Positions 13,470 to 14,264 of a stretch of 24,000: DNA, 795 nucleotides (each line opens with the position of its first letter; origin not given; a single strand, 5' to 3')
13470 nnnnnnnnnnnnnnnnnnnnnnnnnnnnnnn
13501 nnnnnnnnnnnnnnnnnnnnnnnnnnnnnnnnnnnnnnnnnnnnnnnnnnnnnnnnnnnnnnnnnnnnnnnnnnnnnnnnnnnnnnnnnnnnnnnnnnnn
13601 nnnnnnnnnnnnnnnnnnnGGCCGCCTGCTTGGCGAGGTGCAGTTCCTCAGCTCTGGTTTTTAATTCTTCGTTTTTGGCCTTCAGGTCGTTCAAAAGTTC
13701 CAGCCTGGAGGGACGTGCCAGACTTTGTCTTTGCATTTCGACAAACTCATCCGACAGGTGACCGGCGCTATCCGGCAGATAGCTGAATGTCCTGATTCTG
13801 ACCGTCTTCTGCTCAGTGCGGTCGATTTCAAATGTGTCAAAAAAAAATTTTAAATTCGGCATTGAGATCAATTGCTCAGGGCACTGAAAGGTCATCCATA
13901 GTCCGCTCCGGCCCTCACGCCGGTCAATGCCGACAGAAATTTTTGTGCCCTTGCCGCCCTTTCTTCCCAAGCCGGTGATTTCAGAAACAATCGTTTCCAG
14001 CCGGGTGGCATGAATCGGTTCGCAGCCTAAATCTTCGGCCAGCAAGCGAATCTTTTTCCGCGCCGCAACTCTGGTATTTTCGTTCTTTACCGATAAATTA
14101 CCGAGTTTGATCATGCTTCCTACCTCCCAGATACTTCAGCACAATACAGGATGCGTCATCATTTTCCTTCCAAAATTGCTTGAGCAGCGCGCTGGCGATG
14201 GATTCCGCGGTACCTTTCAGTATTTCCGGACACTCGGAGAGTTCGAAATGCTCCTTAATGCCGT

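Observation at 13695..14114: N-terminal ~140 aa of the 989-aa kinase looks like a degenerate RsbT/SpoIIAB-type GHKL domain (possible pseudo-RsbT docking module)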

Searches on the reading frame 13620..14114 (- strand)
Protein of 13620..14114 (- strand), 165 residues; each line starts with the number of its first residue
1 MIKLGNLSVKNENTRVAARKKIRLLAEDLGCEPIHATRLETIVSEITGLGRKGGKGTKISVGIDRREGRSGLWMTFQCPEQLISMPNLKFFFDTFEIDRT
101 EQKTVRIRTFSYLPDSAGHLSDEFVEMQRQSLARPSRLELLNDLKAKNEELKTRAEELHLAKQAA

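Call 4: search_protein_families(library=pfam, proteins=[window:13629-14114:-], max_evalue=10)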
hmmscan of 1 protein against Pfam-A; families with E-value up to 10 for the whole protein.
seq(162 aa): 1 family
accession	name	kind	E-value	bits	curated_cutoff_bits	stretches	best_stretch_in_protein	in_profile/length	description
PF18397.6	IKBKB_SDD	-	0.057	13.2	25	1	103-153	135-184/275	IQBAL scaffold dimerization domain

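Call 12: search_solved_structures(query=A1, max_evalue=10, show_alignments=3)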
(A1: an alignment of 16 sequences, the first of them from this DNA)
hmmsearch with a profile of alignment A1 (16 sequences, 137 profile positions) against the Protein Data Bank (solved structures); distinct sequences matched with E-value up to 10: 9.
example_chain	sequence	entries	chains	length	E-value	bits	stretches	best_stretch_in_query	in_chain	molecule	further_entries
9qo0_P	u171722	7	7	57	0.065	16.4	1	60-99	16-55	COP9 signalosome complex subunit 9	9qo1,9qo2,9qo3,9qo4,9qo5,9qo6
7rro_I3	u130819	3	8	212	0.13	15.4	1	19-91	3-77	EF-hand calcium-binding domain-containing protein 1 | Calaxin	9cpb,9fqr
6xl1_A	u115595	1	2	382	0.33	14.1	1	42-100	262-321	Card1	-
8iqw_E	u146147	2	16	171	0.51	13.5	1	49-105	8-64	Ferritin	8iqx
8iqz_H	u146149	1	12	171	0.51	13.5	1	49-105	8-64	Ferritin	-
8iqv_H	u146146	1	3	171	0.51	13.5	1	49-105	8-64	Ferritin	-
8iqy_H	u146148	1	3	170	0.54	13.4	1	49-105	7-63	Ferritin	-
8ir0_H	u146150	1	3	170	0.54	13.4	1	49-105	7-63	Ferritin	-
6wxw_A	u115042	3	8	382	0.54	13.4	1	42-100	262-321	Card1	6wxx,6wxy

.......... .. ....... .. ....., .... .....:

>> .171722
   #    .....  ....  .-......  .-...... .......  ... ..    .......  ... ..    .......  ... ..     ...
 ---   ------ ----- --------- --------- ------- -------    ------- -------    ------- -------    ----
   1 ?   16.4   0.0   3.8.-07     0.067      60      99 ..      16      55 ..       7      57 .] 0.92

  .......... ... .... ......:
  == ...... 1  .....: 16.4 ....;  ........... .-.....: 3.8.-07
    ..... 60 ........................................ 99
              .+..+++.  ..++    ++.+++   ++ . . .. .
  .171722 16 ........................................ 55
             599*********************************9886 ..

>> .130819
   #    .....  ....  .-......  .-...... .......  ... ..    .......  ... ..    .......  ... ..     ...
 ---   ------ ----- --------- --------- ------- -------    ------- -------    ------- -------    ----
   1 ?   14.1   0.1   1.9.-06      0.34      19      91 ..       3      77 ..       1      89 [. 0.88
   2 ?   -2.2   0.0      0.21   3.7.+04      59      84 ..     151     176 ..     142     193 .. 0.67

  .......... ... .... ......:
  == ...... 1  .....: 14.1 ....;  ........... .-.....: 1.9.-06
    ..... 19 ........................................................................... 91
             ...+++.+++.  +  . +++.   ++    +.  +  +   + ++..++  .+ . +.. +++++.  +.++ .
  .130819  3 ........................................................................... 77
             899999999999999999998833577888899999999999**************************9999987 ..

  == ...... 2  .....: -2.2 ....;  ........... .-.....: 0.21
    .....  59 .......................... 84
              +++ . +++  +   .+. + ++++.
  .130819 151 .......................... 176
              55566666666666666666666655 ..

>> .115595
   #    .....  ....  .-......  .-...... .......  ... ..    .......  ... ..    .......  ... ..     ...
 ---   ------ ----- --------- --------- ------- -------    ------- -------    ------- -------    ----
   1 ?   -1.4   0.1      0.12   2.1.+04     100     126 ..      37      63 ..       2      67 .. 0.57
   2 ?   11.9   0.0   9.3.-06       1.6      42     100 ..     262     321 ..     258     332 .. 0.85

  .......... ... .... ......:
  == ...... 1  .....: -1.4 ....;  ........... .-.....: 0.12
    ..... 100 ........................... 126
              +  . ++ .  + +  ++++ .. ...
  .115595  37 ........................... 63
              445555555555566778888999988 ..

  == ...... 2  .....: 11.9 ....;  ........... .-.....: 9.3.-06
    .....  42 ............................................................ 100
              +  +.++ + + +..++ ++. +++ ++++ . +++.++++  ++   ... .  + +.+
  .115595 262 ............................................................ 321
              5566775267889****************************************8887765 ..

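Call 21: predict_structure(alignment_id=A1)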
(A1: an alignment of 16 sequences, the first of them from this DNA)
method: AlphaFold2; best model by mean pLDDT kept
length: 137 residues; sequences in the alignment: 16
mean_pLDDT: 85.0   pTM: 0.79
mean pLDDT of the five models: 85.0, 83.9, 83.7, 83.3, 82.9
residues with pLDDT >= 90: 56; 70-90: 64; 50-70: 16; < 50: 1
segments of 3 or more residues with pLDDT < 50: none
pLDDT, mean of each block of 10 residues (from residue 1): 91 90 93 91 84 76 89 88 69 87 85 80 90 74
secondary structure, 60 per line:
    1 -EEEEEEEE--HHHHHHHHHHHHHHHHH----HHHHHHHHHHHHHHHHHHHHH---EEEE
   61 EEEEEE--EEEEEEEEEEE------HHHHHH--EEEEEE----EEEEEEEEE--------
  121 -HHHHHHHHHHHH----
elements in order: E2-9 H12-28 H33-53 E57-66 E69-79 H86-91 E94-99 E104-112 H122-133

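Call 23: fold_search(model_id=the predicted structure, library=pdb)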
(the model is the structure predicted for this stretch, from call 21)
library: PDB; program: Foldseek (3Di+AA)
matches with E <= 10: 413; with E <= 0.001: 4
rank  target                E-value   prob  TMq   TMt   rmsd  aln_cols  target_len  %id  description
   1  6m37_A                3.0e-04  1.00  0.59  0.70   3.4       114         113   16  The crystal structure of B. subtilis RsbV/RsbW complex in the hexagonal crystal form (released 2020-07-15)
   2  6m37_C                4.0e-04  1.00  0.56  0.64   3.7       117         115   16  The crystal structure of B. subtilis RsbV/RsbW complex in the hexagonal crystal form (released 2020-07-15)
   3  1tid_A                7.7e-04  1.00  0.57  0.57   5.4       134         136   13  Crystal Structures of the ADP and ATP bound forms of the Bacillus Anti-sigma factor SpoIIAB in complex with the Anti-a (released 2004-06-15)
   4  6m36_A                8.6e-04  1.00  0.62  0.80   2.8       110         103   14  The crystal structure of B. subtilis RsbV/RsbW complex in the monoclinic crystal form (released 2020-07-15)
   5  1tid_C                1.2e-03  1.00  0.52  0.53   5.6       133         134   14  Crystal Structures of the ADP and ATP bound forms of the Bacillus Anti-sigma factor SpoIIAB in complex with the Anti-a (released 2004-06-15)
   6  1th8_A                2.0e-03  1.00  0.56  0.58   4.5       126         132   14  Crystal Structures of the ADP and ATP bound forms of the Bacillus Anti-sigma factor SpoIIAB in complex with the Anti-a (released 2004-06-15)
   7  1til_E                2.5e-03  1.00  0.57  0.56   5.8       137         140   13  Crystal Structures of the ADP and ATP bound forms of the Bacillus Anti-sigma factor SpoIIAB in complex with the Anti-a (released 2004-06-15)
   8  6m36_C                4.0e-03  1.00  0.59  0.75   3.1       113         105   14  The crystal structure of B. subtilis RsbV/RsbW complex in the monoclinic crystal form (released 2020-07-15)
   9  8ih8_D                5.1e-03  1.00  0.59  0.62   3.5       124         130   10  anti-sigmaF factor and Anti-sigmaF factor antagonist complex(usfx-RsfB) (released 2024-02-28)
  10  6m36_I                5.4e-03  1.00  0.62  0.80   2.7       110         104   14  The crystal structure of B. subtilis RsbV/RsbW complex in the monoclinic crystal form (released 2020-07-15)
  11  8jzt_D                6.9e-03  1.00  0.54  0.56   3.8       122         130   11  The sigF and anti-sigma factor complex (released 2024-10-16)
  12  8ih8_C                8.2e-03  1.00  0.58  0.60   3.6       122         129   11  anti-sigmaF factor and Anti-sigmaF factor antagonist complex(usfx-RsfB) (released 2024-02-28)
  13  6m36_O                1.9e-02  1.00  0.52  0.69   4.0       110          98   14  The crystal structure of B. subtilis RsbV/RsbW complex in the monoclinic crystal form (released 2020-07-15)
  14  8jzt_B                1.9e-02  1.00  0.55  0.57   3.8       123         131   10  The sigF and anti-sigma factor complex (released 2024-10-16)
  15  6kko_A                4.1e-02  0.98  0.50  0.42   5.4       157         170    6  The crystal structure of SiaB-SiaC complex from Pseudomonas aeruginosa (released 2020-06-10)
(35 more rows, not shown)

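Call 24: search_protein_representatives(alignment_id=A1)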
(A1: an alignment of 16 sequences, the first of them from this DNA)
Query: 16 sequences, 137 profile positions. Proteins with E-value up to 0.001 (for the whole library): 362; up to 1e-10: 181; up to 1e-30: 4. The best 150 are listed.
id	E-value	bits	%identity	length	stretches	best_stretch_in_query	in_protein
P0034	3.4e-44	166.3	-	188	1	1-137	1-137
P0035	2.6e-40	153.7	-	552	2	9-136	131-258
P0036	3.0e-36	140.6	-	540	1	1-137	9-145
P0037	2.8e-32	127.8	-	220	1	1-137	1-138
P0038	3.6e-30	120.9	-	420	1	1-137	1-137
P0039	5.5e-30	120.3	-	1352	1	2-137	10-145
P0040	1.7e-29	118.7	-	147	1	3-137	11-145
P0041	6.7e-29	116.8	-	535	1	1-137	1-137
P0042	2.1e-28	115.2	-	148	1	1-136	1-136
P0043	5.4e-28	113.9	-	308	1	1-137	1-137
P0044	9.4e-28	113.1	-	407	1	1-137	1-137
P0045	9.6e-28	113.1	-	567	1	1-137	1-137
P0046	1.7e-27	112.3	-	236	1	1-137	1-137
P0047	2.2e-27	111.9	-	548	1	1-137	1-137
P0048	3.0e-27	111.4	-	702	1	1-137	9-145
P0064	2.7e-24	101.9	-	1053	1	1-135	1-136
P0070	1.7e-23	99.3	-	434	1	2-136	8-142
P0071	1.9e-23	99.2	-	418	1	4-137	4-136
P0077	9.5e-23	96.9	-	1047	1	1-137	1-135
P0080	1.1e-22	96.7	-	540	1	1-137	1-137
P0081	1.2e-22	96.5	-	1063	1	1-137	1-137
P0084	8.9e-22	93.7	-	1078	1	1-136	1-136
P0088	2.7e-21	92.2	-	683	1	1-137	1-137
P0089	3.0e-21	92.0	-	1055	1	1-137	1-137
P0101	4.4e-20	88.2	-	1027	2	1-67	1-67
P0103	9.0e-20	87.2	-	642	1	1-137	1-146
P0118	5.2e-18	81.5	-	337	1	1-136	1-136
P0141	9.4e-16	74.2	-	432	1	3-135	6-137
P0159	7.7e-14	68.0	-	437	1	1-137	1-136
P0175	7.2e-13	64.9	-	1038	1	1-137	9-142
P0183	2.5e-12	63.2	-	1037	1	1-137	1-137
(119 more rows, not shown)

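Call 30: search_protein_families(library=pfam, alignment_id=A2, max_evalue=0.00001)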
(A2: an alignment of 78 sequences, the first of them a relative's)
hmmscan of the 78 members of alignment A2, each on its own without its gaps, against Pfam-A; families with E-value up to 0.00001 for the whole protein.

A. member 1, P0035 (552 aa): 3 families
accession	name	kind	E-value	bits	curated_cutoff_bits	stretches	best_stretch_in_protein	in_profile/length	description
PF02518.31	HATPase_c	-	8e-27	94.3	26.4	1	440-547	3-110/111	Histidine kinase-, DNA gyrase B-, and HSP90-like ATPase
PF00512.31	HisKA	-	5.8e-13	49.1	26.9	1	329-390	3-63/66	His Kinase A (phospho-acceptor) domain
PF14501.12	HATPase_c_5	-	5.7e-06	26.6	22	0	442-533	5-91/102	GHKL domain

B. families by the number of members that match (of 78 scanned): 26 families (the first 25 are shown)
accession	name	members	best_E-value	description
PF00512.31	HisKA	68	5.4e-24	His Kinase A (phospho-acceptor) domain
PF02518.31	HATPase_c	65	4.2e-34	Histidine kinase-, DNA gyrase B-, and HSP90-like ATPase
PF00072.30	Response_reg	33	4.6e-57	Response regulator receiver domain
PF01627.28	Hpt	21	5.5e-18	Hpt domain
PF13426.13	PAS_9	16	2.3e-48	PAS domain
PF08448.16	PAS_4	16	3.3e-35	PAS fold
PF00989.32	PAS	13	2e-36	PAS fold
PF08447.18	PAS_3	10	1.9e-34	PAS fold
PF13188.13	PAS_8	7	1.8e-26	PAS domain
PF14501.12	HATPase_c_5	5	2.7e-08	GHKL domain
PF00211.25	Guanylate_cyc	3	1.2e-49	Adenylate and Guanylate cyclase catalytic domain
PF13185.12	GAF_2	3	2e-13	GAF domain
PF00990.26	GGDEF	2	1.8e-51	Diguanylate cyclase, GGDEF domain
PF07228.17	SpoIIE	2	2.9e-48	Stage II sporulation protein E (SpoIIE)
PF01590.32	GAF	2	1.5e-10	GAF domain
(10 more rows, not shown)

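Call 31: search_protein_families(library=pfam, alignment_id=A3, max_evalue=0.00001)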
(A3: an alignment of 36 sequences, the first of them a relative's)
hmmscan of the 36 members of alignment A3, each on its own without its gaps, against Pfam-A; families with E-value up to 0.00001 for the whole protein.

A. member 1, P0130 (921 aa): 4 families
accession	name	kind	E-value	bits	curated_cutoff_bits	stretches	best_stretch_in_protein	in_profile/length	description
PF00072.30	Response_reg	-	3.7e-51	172.4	30.2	2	583-693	2-110/111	Response regulator receiver domain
PF02518.31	HATPase_c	-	1.3e-28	100.1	26.4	1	294-406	1-107/111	Histidine kinase-, DNA gyrase B-, and HSP90-like ATPase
PF00512.31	HisKA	-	2.6e-21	75.9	26.9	1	182-247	1-66/66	His Kinase A (phospho-acceptor) domain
PF01627.28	Hpt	-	5.4e-13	49.4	24.6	1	747-828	2-83/84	Hpt domain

B. families by the number of members that match (of 36 scanned): 15 families
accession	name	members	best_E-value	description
PF00512.31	HisKA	26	3e-24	His Kinase A (phospho-acceptor) domain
PF02518.31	HATPase_c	24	3.1e-31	Histidine kinase-, DNA gyrase B-, and HSP90-like ATPase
PF00072.30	Response_reg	17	7e-53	Response regulator receiver domain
PF01627.28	Hpt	15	5.4e-13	Hpt domain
PF07228.17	SpoIIE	5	8.3e-20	Stage II sporulation protein E (SpoIIE)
PF13426.13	PAS_9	4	1e-47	PAS domain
PF00989.32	PAS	4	1e-44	PAS fold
PF08448.16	PAS_4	4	4e-29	PAS fold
PF00211.25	Guanylate_cyc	3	2.2e-47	Adenylate and Guanylate cyclase catalytic domain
PF13188.13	PAS_8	3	2.1e-24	PAS domain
PF08447.18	PAS_3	3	4.9e-17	PAS fold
PF24820.1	Diguanyl_cycl_sensor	2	1.3e-07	Diguanylate cyclase-like sensor domain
PF07536.20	HWE_HK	1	5.5e-23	HWE histidine kinase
PF07568.18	HisKA_2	1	6.7e-08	Histidine kinase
PF14501.12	HATPase_c_5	1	8.5e-06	GHKL domain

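Call 33: search_protein_families(library=pfam, proteins=[P0089, P0103, P0071, P0118, P0080, P0070, P0141, P0041, P0088, P0159], max_evalue=0.01)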
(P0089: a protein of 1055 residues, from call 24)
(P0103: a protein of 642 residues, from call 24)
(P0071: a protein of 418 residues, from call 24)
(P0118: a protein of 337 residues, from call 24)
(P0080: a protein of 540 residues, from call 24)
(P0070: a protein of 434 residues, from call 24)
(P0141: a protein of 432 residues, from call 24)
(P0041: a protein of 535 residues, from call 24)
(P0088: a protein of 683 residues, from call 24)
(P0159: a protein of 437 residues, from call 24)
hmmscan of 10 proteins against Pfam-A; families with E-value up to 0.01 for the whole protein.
P0089 (1055 aa): 13 families
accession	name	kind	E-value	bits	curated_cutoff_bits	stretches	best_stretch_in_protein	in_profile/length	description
PF13426.13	PAS_9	-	2.3e-48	163.2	27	3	286-388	2-103/103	PAS domain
PF00990.26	GGDEF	-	9.2e-41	139.7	23.8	1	696-853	2-161/161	Diguanylate cyclase, GGDEF domain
PF00989.32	PAS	-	2e-36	124.9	22.6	3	159-264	4-113/113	PAS fold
PF08448.16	PAS_4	-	3.3e-35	121.1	23.1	3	283-390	3-109/110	PAS fold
PF08447.18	PAS_3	-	1.9e-34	118.2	25.6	3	179-254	3-81/89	PAS fold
PF13487.12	HD_5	-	1.4e-33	116.5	27.2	1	883-1043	7-170/170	HD domain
PF13188.13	PAS_8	-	1.8e-26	91.5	21.8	3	159-213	4-59/65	PAS domain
PF01966.28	HD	-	3.7e-16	59.9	22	1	892-1012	3-116/116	HD domain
PF14598.12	PAS_11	-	2.6e-14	53.6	25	1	187-242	24-79/109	PAS domain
PF13492.12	GAF_3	-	2.9e-14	54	27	1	542-684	1-129/129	GAF domain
PF13185.12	GAF_2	-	2.9e-13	50.6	28.6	1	541-683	2-136/136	GAF domain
PF01590.32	GAF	-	1.5e-10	42.1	22.4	1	543-682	2-133/133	GAF domain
PF24820.1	Diguanyl_cycl_sensor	-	1.1e-07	32.2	28.1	0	284-370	5-97/109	Diguanylate cyclase-like sensor domain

P0103 (642 aa): 2 families
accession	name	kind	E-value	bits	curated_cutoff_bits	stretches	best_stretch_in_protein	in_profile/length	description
PF00563.25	EAL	-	2.8e-80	269.6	31.3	1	389-623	2-235/236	EAL domain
PF00990.26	GGDEF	-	1.8e-51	174.5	23.8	1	212-369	1-161/161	Diguanylate cyclase, GGDEF domain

P0071 (418 aa): 1 family
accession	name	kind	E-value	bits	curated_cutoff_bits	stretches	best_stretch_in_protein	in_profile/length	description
PF00211.25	Guanylate_cyc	-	1.1e-28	100.6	21.9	1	182-364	6-180/183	Adenylate and Guanylate cyclase catalytic domain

P0118 (337 aa): 1 family
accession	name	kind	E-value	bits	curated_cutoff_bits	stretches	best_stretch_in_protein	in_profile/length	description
PF00211.25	Guanylate_cyc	-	1.2e-49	168.9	21.9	1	162-336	3-182/183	Adenylate and Guanylate cyclase catalytic domain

P0080 (540 aa): 3 families
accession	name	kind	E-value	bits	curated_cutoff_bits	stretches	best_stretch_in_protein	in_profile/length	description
PF07228.17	SpoIIE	-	2.9e-48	164.8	25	1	203-393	2-191/192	Stage II sporulation protein E (SpoIIE)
PF13581.12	HATPase_c_2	-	1.5e-22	80.4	27.4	1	411-535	3-127/127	Histidine kinase-like ATPase domain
PF02518.31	HATPase_c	-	3.1e-05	24.8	26.4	1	441-521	7-88/111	Histidine kinase-, DNA gyrase B-, and HSP90-like ATPase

P0070 (434 aa): 1 family
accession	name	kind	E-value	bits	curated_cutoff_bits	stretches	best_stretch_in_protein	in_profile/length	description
PF07228.17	SpoIIE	-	1.7e-17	64.4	25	1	229-433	2-191/192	Stage II sporulation protein E (SpoIIE)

P0141 (432 aa): 1 family
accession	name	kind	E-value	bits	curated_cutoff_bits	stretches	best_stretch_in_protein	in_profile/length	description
PF07228.17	SpoIIE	-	7.6e-15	55.8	25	1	229-426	4-188/192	Stage II sporulation protein E (SpoIIE)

P0041 (535 aa): 3 families
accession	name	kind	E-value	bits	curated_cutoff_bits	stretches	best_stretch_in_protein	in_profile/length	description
PF02518.31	HATPase_c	-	2.9e-24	86.1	26.4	1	421-532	1-110/111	Histidine kinase-, DNA gyrase B-, and HSP90-like ATPase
PF00512.31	HisKA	-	9.3e-15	54.9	26.9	1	314-378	3-64/66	His Kinase A (phospho-acceptor) domain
PF14501.12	HATPase_c_5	-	0.0014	18.9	22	1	428-515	8-88/102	GHKL domain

P0088 (683 aa): 8 families
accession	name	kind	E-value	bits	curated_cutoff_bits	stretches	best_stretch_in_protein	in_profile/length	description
PF02518.31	HATPase_c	-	1.1e-27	97.1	26.4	1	579-682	3-109/111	Histidine kinase-, DNA gyrase B-, and HSP90-like ATPase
PF13185.12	GAF_2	-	2e-13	51.2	28.6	1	190-334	2-132/136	GAF domain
PF14215.12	bHLH-MYC_N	-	2.2e-06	28.5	30.2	1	235-322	89-173/181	bHLH-MYC and R2R3-MYB transcription factors N-terminal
PF01590.32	GAF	-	3.4e-06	28.1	22.4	1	192-328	2-127/133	GAF domain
PF14501.12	HATPase_c_5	-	7.4e-05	23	22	1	582-681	6-102/102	GHKL domain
PF00512.31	HisKA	-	0.0006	20.3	26.9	1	376-403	2-29/66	His Kinase A (phospho-acceptor) domain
PF22922.2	GAF_NLP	-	0.0021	18.1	24.1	1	234-321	64-155/175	NLP protein GAF domain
PF13589.12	HATPase_c_3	-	0.0084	16.6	25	0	582-629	3-49/137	Histidine kinase-, DNA gyrase B-, and HSP90-like ATPase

P0159 (437 aa): 1 family
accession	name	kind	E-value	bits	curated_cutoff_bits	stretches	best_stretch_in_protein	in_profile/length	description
PF00211.25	Guanylate_cyc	-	6e-22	78.6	21.9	1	182-350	7-174/183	Adenylate and Guanylate cyclase catalytic domain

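Call 64: predict_structure(protein=P0035)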
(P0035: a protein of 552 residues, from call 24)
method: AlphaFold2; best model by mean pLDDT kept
length: 552 residues; sequences in the alignment: 1
mean_pLDDT: 55.0   pTM: 0.28
mean pLDDT of the five models: 55.0, 48.2, 47.8, 40.1, 33.7
residues with pLDDT >= 90: 5; 70-90: 186; 50-70: 98; < 50: 263
segments of 3 or more residues with pLDDT < 50: 99-102, 114-125, 221-223, 238-242, 319-552
pLDDT, mean of each block of 10 residues (from residue 1): 83 88 81 78 82 80 70 79 56 56 61 45 54 88 81 79 86 82 67 78 67 59 57 60 51 54 66 84 89 84 74 57 33 27 35 33 32 38 33 35 42 38 37 30 37 40 35 27 26 29 26 27 32 33 32 24
secondary structure, 60 per line:
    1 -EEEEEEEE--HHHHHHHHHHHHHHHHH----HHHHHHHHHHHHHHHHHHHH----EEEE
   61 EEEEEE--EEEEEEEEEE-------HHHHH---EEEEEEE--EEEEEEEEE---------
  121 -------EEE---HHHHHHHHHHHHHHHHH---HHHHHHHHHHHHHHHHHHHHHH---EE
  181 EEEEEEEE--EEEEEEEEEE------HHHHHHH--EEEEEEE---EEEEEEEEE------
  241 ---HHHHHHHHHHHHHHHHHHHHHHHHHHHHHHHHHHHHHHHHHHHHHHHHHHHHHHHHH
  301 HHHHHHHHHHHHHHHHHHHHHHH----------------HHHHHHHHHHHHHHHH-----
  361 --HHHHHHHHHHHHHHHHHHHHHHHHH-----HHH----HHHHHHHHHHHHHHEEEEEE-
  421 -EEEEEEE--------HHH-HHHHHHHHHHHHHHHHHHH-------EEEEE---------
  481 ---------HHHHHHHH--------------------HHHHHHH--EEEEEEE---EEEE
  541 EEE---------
elements in order: E2-9 H12-28 H33-52 E57-66 E69-78 H86-90 E94-100 E103-111 E128-130 H134-150 H154-175 E179-188 E191-200 H207-213 E216-222 E226-234 H244-323 H340-355 H363-387 H400-413 E414-419 E422-428 H441-459 E467-471 H490-497 H518-524 E527-533 E537-543

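Call 65: search_protein_families(library=ncbifam, proteins=[window:13620-14114:-], max_evalue=0.01)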
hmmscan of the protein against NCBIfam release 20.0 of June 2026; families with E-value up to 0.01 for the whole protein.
window:13620-14114:- (165 aa): 0 families

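Call 84: list_cluster_members(proteins=[P0064, P0077, P0081, P0084, P0089, P0101, P0175, P0183, P0080, P0071])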
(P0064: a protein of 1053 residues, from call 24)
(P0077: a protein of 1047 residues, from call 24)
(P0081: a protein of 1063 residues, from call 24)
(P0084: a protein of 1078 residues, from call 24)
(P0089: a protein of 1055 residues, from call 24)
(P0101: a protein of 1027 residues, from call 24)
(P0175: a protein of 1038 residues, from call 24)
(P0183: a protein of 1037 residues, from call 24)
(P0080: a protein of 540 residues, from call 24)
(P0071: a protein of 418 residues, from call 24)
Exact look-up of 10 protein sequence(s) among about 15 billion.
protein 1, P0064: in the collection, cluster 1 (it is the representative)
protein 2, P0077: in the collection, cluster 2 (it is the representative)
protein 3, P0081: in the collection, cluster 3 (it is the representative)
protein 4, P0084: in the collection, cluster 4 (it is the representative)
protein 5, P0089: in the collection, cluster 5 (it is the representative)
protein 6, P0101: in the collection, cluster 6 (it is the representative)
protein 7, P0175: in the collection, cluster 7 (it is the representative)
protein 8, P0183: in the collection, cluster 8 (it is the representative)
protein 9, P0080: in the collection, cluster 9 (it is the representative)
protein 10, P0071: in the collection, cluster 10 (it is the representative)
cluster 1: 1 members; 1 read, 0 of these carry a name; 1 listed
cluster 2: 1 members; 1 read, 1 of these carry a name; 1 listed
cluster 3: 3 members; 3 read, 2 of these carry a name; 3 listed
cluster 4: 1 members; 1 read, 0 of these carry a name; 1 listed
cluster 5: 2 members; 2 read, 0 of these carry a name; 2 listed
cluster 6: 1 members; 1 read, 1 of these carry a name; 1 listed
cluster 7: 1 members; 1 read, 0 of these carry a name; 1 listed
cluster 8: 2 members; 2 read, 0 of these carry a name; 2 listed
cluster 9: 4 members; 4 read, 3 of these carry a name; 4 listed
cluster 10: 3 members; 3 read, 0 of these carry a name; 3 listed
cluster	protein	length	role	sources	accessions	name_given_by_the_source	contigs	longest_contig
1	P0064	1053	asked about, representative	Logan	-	-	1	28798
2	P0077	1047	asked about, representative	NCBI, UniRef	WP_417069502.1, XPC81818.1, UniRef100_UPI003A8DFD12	response regulator [Niveibacterium terrae] | hybrid sensor histidine kinase/response regulator n=1 Tax=Niveibacterium terrae ...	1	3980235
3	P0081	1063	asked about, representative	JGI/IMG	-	-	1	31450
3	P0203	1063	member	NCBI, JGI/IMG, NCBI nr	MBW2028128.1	MAG: response regulator [Deltaproteobacteria bacterium] | response regulator [Deltaproteobacteria bacterium]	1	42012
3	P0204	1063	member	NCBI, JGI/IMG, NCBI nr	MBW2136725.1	MAG: response regulator [Deltaproteobacteria bacterium] | response regulator [Deltaproteobacteria bacterium]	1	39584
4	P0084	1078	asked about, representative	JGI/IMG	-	-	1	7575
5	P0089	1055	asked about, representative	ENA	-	-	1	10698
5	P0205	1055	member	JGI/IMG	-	-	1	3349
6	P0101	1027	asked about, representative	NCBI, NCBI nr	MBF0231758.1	MAG: response regulator [Desulfamplus sp.] | response regulator [Desulfamplus sp.]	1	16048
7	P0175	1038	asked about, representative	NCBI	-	-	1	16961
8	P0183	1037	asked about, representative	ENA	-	-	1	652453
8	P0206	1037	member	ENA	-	-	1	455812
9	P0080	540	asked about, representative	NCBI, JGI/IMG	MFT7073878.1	MAG: sigma-B regulation protein RsbU (phosphoserine phosphatase) [Patiriisocius sp.] | sigma-B regulation protein RsbU (phosphoserine phosphatase)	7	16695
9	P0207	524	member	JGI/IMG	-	sigma-B regulation protein RsbU (phosphoserine phosphatase)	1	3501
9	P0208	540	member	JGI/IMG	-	sigma-B regulation protein RsbU (phosphoserine phosphatase)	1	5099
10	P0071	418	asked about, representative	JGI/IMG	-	-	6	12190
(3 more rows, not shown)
